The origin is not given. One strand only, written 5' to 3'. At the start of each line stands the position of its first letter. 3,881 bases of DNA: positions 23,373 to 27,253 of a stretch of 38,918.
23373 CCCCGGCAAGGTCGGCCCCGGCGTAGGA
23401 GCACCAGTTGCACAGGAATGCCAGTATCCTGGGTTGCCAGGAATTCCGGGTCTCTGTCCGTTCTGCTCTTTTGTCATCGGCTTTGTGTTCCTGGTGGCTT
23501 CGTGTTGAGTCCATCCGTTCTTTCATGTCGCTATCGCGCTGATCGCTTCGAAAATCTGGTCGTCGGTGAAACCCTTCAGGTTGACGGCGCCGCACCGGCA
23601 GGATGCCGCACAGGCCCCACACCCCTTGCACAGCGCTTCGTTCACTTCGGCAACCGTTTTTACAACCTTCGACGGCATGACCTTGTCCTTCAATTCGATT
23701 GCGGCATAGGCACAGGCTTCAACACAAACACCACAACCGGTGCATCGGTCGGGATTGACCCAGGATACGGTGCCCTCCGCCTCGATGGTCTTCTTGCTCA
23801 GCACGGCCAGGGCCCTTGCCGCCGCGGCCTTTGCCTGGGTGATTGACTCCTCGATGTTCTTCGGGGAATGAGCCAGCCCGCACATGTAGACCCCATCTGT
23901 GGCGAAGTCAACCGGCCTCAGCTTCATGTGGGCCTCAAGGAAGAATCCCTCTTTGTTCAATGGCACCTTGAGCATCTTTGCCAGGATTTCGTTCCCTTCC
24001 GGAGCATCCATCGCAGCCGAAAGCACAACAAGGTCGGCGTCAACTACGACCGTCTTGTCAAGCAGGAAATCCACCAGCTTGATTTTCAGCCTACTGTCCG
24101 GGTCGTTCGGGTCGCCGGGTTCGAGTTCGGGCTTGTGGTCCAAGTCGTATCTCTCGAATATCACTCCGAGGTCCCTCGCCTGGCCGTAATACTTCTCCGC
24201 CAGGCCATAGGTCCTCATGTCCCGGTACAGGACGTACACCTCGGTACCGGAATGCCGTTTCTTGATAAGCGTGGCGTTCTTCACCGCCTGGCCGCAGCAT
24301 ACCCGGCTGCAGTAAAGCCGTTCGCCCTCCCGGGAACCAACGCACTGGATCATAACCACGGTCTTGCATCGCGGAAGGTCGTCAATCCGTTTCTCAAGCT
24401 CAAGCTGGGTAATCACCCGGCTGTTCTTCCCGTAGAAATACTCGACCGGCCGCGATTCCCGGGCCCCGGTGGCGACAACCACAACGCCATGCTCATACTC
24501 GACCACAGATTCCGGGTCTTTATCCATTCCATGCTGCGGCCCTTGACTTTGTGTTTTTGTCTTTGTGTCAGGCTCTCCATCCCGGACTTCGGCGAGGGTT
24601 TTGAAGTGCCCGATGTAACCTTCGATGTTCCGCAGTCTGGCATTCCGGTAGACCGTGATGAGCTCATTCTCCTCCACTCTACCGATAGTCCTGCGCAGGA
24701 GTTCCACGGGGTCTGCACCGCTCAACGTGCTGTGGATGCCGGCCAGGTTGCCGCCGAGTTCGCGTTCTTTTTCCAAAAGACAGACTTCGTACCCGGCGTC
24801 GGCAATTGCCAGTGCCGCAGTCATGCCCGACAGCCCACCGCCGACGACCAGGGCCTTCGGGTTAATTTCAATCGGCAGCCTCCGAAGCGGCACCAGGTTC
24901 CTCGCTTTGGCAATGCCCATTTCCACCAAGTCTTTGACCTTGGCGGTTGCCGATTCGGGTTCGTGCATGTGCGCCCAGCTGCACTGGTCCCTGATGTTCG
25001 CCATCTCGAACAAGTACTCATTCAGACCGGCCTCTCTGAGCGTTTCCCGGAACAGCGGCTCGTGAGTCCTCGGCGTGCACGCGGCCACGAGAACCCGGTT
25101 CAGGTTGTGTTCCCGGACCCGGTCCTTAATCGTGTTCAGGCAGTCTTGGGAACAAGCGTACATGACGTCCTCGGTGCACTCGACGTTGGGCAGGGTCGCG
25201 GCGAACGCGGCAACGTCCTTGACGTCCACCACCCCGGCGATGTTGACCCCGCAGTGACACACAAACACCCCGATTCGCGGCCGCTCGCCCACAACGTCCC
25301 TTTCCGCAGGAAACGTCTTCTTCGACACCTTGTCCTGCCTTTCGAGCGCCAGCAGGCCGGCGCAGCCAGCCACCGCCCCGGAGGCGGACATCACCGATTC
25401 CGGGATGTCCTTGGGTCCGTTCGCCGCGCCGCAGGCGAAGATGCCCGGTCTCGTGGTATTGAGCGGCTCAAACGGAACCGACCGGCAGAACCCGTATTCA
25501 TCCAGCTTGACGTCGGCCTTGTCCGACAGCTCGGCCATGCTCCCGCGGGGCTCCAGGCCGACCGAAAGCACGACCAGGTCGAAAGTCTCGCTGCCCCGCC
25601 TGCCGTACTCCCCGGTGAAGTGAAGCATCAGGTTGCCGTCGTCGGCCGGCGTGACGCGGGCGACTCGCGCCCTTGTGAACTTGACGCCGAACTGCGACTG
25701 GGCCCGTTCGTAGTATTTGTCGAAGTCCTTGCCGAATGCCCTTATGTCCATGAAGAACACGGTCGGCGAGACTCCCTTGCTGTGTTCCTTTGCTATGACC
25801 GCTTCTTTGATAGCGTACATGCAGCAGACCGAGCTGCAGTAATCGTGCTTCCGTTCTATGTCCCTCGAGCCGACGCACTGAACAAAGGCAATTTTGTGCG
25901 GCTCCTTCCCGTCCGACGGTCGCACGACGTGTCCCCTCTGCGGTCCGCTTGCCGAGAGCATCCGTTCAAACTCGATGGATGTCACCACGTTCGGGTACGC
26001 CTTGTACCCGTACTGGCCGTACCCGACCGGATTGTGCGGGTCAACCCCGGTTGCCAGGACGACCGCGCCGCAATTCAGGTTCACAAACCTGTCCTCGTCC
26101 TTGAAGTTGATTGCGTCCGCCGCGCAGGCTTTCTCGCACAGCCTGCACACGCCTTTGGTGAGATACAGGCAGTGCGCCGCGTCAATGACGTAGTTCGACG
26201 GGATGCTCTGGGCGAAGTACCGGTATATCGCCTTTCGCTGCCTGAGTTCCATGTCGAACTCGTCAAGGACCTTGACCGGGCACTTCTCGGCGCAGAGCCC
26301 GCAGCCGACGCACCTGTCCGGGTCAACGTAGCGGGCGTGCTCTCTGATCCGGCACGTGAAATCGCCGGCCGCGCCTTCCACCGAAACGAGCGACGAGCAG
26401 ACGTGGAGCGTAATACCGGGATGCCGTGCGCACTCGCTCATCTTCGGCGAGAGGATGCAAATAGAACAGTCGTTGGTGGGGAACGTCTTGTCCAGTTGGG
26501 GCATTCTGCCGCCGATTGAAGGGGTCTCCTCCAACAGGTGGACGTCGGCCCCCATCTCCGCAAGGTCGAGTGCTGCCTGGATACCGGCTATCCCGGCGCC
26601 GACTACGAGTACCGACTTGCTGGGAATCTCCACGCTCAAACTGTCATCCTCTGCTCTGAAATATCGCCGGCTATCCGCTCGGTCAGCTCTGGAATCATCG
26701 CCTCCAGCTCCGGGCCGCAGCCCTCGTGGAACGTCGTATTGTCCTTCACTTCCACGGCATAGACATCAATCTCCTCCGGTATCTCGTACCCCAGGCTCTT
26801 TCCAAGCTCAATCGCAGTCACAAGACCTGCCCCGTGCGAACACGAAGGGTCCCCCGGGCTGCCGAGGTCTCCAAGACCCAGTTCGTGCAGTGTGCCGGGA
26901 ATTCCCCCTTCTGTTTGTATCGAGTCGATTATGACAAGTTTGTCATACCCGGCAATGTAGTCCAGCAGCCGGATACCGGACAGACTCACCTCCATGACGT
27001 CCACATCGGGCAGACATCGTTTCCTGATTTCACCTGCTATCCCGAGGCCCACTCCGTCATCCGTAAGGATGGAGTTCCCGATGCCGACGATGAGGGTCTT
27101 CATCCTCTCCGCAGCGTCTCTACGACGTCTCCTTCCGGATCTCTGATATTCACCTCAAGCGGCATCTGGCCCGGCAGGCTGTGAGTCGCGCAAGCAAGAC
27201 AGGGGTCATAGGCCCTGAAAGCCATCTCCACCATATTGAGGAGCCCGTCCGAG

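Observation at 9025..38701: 29 co-directional genes (~29.7 kb) join Mvh hydrogenase, six HdrA-family genes, four MvhD, Flx-like, FrhB-like and NuoEF-like modules into one apparent operon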

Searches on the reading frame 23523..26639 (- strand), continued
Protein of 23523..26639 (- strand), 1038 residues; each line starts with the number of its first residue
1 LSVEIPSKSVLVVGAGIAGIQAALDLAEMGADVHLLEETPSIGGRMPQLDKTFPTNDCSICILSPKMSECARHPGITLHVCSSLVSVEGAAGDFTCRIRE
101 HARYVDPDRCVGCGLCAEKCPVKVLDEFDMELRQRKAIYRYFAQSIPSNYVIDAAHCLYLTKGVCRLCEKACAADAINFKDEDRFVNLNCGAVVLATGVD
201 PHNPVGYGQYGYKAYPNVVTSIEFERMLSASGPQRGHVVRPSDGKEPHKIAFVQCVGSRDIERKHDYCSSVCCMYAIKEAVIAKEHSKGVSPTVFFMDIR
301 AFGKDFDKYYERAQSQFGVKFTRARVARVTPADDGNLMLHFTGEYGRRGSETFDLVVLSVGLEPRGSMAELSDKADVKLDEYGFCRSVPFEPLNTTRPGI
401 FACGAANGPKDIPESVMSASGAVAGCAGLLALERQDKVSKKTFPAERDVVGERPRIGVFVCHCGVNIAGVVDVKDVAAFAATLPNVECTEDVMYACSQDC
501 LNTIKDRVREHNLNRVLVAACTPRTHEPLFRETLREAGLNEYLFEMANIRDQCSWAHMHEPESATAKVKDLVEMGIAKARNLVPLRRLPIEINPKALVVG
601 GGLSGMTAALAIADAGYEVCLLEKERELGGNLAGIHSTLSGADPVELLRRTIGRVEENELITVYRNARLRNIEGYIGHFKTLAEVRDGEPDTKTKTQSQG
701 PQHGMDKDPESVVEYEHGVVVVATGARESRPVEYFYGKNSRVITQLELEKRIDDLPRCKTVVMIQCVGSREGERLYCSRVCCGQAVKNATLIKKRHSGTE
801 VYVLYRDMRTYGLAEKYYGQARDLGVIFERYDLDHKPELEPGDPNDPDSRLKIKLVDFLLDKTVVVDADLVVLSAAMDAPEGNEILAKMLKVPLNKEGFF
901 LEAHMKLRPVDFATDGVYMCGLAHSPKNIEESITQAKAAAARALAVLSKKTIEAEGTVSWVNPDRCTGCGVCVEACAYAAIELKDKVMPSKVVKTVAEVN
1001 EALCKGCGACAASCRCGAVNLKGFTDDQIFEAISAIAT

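Call 28: search_protein_families(library=pfam, proteins=[L009:18345-19559:+, L009:19574-20116:+, L009:20141-21280:+, L009:21337-22095:+, L009:22523-23009:+, L017:17037-21548:+, L017:21977-22537:+, L005:1280-2131:+, L005:161-970:+, L016:2502-2792:+], max_evalue=0.0001)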
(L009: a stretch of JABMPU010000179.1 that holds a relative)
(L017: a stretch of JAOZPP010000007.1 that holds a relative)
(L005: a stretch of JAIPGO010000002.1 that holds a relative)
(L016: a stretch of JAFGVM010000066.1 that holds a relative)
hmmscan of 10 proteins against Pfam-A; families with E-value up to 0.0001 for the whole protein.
L009:18345-19559:+ (404 aa): 1 family
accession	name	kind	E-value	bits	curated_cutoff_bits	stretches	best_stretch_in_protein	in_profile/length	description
PF04143.19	Sulf_transp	-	1.5e-48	166.4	27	2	233-397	1-155/310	Sulphur transport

L009:19574-20116:+ (180 aa): 1 family
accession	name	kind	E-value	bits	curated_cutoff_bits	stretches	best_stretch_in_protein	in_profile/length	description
PF00581.25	Rhodanese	-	1.8e-16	60.9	22.2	1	119-164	56-100/102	Rhodanese-like domain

L009:20141-21280:+ (379 aa): 1 family
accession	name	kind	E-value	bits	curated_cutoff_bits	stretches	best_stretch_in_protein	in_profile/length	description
PF00581.25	Rhodanese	-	4.9e-13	49.8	22.2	1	133-206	25-101/102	Rhodanese-like domain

L009:21337-22095:+ (252 aa): 1 family
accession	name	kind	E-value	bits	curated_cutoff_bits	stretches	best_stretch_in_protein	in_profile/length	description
PF07396.17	Porin_O_P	-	6.2e-15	55.7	20.9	1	37-192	5-166/370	Phosphate-selective porin O and P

L009:22523-23009:+ (162 aa): 1 family
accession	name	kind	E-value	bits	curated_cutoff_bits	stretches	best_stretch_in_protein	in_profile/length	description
PF00581.25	Rhodanese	-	7.1e-17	62.2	22.2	1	24-132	1-100/102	Rhodanese-like domain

L017:17037-21548:+ (1503 aa): 23 families
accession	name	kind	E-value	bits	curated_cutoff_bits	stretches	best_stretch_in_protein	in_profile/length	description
PF07992.20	Pyr_redox_2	-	3.7e-67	227.2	26.1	3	259-555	2-291/291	Pyridine nucleotide-disulphide oxidoreductase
PF13738.12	Pyr_redox_3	-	2e-24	86.8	30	1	388-539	163-305/305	Pyridine nucleotide-disulphide oxidoreductase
PF13450.12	NAD_binding_8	-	2.1e-23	82.8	21.9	2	1073-1110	1-38/68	NAD(P)-binding Rossmann-like domain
PF14691.11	Fer4_20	-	4.4e-23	81.7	25.8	1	158-237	29-111/113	Dihydroprymidine dehydrogenase domain II, 4Fe-4S cluster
PF12831.13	FAD_oxidored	-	5.7e-20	72.4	27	2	1072-1121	3-53/416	FAD dependent oxidoreductase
PF01266.30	DAO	-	2.6e-18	67.1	27.9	1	259-293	1-35/353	FAD dependent oxidoreductase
PF00070.33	Pyr_redox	-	5.1e-18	65.8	22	0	259-293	1-35/82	Pyridine nucleotide-disulphide oxidoreductase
PF00890.30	FAD_binding_2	-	5.8e-16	59.1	20.4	1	1072-1107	3-38/414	FAD binding domain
PF00037.32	Fer4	-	1.1e-15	57.2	21.1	3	105-125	2-22/24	4Fe-4S binding domain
PF01134.28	GIDA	-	2.2e-12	47.2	22.1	0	11-47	2-29/391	Glucose inhibited division protein A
PF01946.23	Thi4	-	9.3e-12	45.1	26.2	1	259-325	19-84/235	Thi4 family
PF12838.12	Fer4_7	-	3.1e-11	44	27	1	1436-1483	2-52/52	4Fe-4S dicluster domain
PF12837.12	Fer4_6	-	3.4e-11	42.9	25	3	106-125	4-23/24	4Fe-4S binding domain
PF03486.20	HI0933_like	-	4.8e-11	43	50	0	1072-1106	4-38/244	HI0933-like protein Rossmann domain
PF01262.27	AlaDh_PNT_C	-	8.4e-11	42.1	23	0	8-56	28-73/214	Alanine dehydrogenase/PNT, C-terminal domain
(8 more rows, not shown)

L017:21977-22537:+ (186 aa): 11 families
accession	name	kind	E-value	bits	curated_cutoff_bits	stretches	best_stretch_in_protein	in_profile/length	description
PF13183.11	Fer4_8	-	1.6e-14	54.6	27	1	14-83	1-68/68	4Fe-4S dicluster domain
PF13534.11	Fer4_17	-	2.7e-14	53.9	22.2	1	18-83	2-60/61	4Fe-4S dicluster domain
PF13187.11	Fer4_9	-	1.6e-13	50.8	27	1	115-160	2-52/52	4Fe-4S dicluster domain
PF12838.12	Fer4_7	-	1.7e-13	51.2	27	1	115-159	2-52/52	4Fe-4S dicluster domain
PF00037.32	Fer4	-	3.3e-13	49.3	21.1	2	140-161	3-24/24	4Fe-4S binding domain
PF12837.12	Fer4_6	-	1.1e-11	44.5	25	1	140-160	4-24/24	4Fe-4S binding domain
PF13237.11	Fer4_10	-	3.2e-11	43.4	25.5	1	109-156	3-53/53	4Fe-4S dicluster domain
PF14697.11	Fer4_21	-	1.6e-10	41.4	35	1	108-161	1-58/59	4Fe-4S dicluster domain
PF12797.12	Fer4_2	-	3.1e-10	39.8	24.5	0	109-127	4-22/22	4Fe-4S binding domain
PF13484.11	Fer4_16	-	9.3e-07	30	30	0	144-163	1-20/66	4Fe-4S double cluster binding domain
PF12800.12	Fer4_4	-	9.3e-05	22.9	24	0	113-126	2-15/17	4Fe-4S binding domain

L005:1280-2131:+ (283 aa): 1 family
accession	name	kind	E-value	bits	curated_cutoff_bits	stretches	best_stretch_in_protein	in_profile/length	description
PF00581.25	Rhodanese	-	2.2e-39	134.4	22.2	2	161-276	2-101/102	Rhodanese-like domain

L005:161-970:+ (269 aa): 2 families
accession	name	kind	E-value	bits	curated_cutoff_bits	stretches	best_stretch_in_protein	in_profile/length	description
PF07396.17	Porin_O_P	-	3.4e-16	59.9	20.9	1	57-217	8-180/370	Phosphate-selective porin O and P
PF07642.17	BBP2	-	2.5e-06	27.4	26.2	1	117-246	94-215/339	Putative beta-barrel porin-2, OmpL-like. bbp2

L016:2502-2792:+ (96 aa): 2 families
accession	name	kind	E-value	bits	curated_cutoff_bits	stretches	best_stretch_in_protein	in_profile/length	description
PF01022.26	HTH_5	-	8.6e-13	48.4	22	1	26-70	2-46/47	Bacterial regulatory protein, arsR family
PF12840.13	HTH_20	-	5.8e-08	33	27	1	23-70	1-49/51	Helix-turn-helix domain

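Call 35: search_solved_structures(query=window:23523-26639:-, max_evalue=1e-10)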
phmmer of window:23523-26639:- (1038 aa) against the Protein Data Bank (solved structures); distinct sequences matched with E-value up to 1e-10: 6.
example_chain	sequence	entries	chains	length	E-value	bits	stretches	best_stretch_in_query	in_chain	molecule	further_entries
5odc_A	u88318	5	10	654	8e-203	679.1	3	9-370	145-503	Heterodisulfide reductase, subunit A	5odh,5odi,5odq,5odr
8rvu_a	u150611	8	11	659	2.2e-180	604.8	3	11-329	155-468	H(2):CoB-CoM heterodisulfide,ferredoxin reductase subunit A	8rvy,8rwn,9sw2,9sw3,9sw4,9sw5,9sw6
8rvv_A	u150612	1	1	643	3.2e-179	600.9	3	10-329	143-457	H(2):CoB-CoM heterodisulfide,ferredoxin reductase subunit A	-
9sfi_A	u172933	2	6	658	7.6e-167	560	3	7-329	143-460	CoB--CoM heterodisulfide reductase iron-sulfur subunit A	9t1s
7bkb_A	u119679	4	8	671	1.5e-156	525.9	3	7-333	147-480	CoB--CoM heterodisulfide reductase iron-sulfur subunit A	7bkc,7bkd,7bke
6tjr_A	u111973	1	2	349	7.9e-42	146.1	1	187-426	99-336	Fumarate reductase/succinate dehydrogenase flavoprotein domain protein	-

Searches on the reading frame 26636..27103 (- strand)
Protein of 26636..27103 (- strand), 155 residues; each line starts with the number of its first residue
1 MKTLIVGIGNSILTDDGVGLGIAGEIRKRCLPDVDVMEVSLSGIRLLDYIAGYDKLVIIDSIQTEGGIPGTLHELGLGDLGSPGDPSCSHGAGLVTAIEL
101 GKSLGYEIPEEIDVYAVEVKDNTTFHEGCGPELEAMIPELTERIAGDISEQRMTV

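Call 5: search_protein_families(library=pfam, proteins=[window:26636-27103:-])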
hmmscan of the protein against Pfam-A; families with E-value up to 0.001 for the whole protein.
window:26636-27103:- (155 aa): 1 family
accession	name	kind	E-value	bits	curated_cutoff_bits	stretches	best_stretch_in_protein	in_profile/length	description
PF01750.23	HycI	-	6.9e-07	29.6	23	1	33-145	16-128/130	Hydrogenase maturation protease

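Call 16: search_protein_families(library=ncbifam, proteins=[window:26636-27103:-], max_evalue=0.00001)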
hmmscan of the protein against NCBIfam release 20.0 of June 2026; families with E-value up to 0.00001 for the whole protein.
window:26636-27103:- (155 aa): 4 families
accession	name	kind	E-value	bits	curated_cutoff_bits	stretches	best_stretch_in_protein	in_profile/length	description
TIGR00072.1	hydrog_prot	superfamily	1.3e-23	83.6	47.45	1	4-145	1-142/145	hydrogenase maturation protease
NF007777.0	PRK10466.1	equivalog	1.7e-13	50.7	190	1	1-151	1-152/164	HyaD/HybD family hydrogenase maturation endopeptidase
NF045519.1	NiFeSe_H2_mat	exception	1.3e-12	47.7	190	1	2-149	2-148/152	NiFeSe hydrogenase maturation protease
TIGR00140.1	hupD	subfamily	3.1e-11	43.4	151.8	1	4-145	2-144/151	HyaD/HybD family hydrogenase maturation endopeptidase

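Call 61: find_encoding_contigs(protein=window:26636-27103:-, flank=6000, max_places=8)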
Protein window:26636-27103:- (155 aa): 6 contigs read that carry it; 4 places shown.
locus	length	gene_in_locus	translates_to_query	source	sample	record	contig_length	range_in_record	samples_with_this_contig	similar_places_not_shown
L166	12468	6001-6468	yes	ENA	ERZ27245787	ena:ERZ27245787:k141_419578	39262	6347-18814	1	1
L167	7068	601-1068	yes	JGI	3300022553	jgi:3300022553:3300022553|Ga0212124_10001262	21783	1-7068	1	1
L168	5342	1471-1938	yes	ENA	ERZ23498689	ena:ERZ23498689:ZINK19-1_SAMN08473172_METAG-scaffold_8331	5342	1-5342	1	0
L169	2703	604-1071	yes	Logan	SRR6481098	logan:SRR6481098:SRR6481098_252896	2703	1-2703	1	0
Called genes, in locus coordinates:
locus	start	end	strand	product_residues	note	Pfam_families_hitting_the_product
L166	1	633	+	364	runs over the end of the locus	PF04432:FrhB_FdhB_C (weak), PF00037:Fer4 (faint), PF12797:Fer4_2 (faint), PF13183:Fer4_8 (weak), PF13187:Fer4_9 (weak)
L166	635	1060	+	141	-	PF02662:FlpD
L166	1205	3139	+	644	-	PF07992:Pyr_redox_2 (weak), PF00890:FAD_binding_2 (weak), PF01134:GIDA (weak), PF12831:FAD_oxidored, PF12838:Fer4_7, PF13187:Fer4_9, PF14697:Fer4_21, PF00037:Fer4, +14 more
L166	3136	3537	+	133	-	PF02662:FlpD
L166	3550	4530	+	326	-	PF01058:Oxidored_q6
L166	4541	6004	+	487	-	PF27537:HoxH, PF00374:NiFeSe_Hases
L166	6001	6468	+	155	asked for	PF01750:HycI (weak)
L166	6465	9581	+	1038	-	PF00890:FAD_binding_2 (weak), PF07992:Pyr_redox_2 (weak), PF12831:FAD_oxidored, PF13450:NAD_binding_8 (weak), PF00037:Fer4, PF07992:Pyr_redox_2, PF12831:FAD_oxidored, PF13450:NAD_binding_8, +20 more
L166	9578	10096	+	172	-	PF02662:FlpD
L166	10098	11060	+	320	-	PF12797:Fer4_2 (faint), PF13183:Fer4_8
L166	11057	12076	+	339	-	PF12797:Fer4_2 (faint), PF00037:Fer4 (faint), PF17179:Fer4_22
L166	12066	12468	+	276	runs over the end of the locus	PF00970:FAD_binding_6 (weak), PF00175:NAD_binding_1, PF10418:DHODB_Fe-S_bind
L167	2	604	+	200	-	?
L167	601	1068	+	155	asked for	PF01750:HycI (weak)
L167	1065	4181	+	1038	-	PF00890:FAD_binding_2 (weak), PF07992:Pyr_redox_2 (weak), PF12831:FAD_oxidored, PF13450:NAD_binding_8 (weak), PF00037:Fer4, PF07992:Pyr_redox_2, PF12831:FAD_oxidored, PF13450:NAD_binding_8, +20 more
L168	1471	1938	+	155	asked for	PF01750:HycI (weak)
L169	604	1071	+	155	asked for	PF01750:HycI (weak)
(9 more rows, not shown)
